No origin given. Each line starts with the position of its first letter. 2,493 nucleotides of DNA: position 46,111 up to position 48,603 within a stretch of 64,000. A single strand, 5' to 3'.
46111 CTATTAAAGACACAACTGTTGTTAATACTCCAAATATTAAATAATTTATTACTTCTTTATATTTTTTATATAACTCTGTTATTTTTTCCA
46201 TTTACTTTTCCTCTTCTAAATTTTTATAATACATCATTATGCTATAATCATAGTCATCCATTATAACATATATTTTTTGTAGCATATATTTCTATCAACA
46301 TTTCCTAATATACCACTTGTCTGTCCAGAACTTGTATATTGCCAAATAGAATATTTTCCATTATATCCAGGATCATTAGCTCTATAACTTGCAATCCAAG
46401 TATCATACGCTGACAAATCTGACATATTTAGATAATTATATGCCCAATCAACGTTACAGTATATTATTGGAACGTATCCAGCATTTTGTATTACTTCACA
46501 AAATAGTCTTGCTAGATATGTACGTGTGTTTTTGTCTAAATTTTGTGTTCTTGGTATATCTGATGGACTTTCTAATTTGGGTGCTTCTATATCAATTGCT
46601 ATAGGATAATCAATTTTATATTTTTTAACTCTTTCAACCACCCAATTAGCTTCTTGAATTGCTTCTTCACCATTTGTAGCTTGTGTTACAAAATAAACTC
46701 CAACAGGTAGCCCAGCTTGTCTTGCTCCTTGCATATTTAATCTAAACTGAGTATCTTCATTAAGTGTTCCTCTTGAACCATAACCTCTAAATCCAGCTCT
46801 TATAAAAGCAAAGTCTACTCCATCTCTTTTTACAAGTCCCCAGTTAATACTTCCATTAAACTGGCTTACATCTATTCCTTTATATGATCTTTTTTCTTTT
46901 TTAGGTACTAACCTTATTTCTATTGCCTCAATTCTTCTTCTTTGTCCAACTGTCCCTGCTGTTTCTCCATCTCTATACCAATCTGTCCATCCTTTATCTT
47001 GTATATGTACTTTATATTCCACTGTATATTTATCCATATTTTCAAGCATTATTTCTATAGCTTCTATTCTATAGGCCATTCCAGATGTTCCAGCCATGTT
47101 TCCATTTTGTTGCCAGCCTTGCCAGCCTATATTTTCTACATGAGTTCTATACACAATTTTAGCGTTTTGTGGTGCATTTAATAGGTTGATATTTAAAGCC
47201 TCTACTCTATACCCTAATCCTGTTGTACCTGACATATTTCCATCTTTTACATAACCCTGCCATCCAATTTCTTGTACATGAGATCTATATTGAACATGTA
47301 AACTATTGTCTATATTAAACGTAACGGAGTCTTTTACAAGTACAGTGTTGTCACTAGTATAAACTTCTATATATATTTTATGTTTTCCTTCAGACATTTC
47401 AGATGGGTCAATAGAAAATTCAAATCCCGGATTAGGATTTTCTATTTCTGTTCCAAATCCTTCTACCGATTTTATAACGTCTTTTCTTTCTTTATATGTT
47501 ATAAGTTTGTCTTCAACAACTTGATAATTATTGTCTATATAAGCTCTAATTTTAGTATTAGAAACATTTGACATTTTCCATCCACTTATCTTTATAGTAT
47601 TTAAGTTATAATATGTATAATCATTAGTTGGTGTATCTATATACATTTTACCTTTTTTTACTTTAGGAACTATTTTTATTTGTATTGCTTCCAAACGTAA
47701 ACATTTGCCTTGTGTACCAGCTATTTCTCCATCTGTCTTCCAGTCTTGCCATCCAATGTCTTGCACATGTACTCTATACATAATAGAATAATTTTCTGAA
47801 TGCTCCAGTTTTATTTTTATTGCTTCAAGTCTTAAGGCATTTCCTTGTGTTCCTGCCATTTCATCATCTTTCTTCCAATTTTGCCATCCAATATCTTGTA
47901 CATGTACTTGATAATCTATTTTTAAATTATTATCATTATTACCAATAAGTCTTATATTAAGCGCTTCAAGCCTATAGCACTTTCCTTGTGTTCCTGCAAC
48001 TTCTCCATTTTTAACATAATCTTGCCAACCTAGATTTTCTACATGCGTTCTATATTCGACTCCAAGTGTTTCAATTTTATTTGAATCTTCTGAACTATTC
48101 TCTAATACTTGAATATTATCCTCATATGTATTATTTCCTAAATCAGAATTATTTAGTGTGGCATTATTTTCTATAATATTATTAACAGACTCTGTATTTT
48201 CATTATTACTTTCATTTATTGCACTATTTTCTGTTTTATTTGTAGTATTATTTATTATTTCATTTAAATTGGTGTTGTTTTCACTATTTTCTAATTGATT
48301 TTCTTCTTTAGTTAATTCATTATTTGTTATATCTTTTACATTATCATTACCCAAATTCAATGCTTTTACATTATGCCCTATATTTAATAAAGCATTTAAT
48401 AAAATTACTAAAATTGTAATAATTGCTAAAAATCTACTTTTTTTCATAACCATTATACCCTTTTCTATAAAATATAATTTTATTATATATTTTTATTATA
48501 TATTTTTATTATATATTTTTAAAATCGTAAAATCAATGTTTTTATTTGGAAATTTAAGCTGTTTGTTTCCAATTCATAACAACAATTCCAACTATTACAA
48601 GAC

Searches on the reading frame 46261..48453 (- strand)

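Call 76: search_protein_families(library=pfam, proteins=[window:46261-48453:-], max_evalue=0.01)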
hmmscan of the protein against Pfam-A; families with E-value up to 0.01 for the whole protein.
window:46261-48453:- (730 aa): 2 families
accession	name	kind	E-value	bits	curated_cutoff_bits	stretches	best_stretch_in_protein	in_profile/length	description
PF07538.16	ChW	-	9.4e-104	339.3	22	6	229-262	1-34/35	Clostridial hydrophobic W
PF01183.26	Glyco_hydro_25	-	5e-35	121.9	27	1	527-715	1-180/180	Glycosyl hydrolases family 25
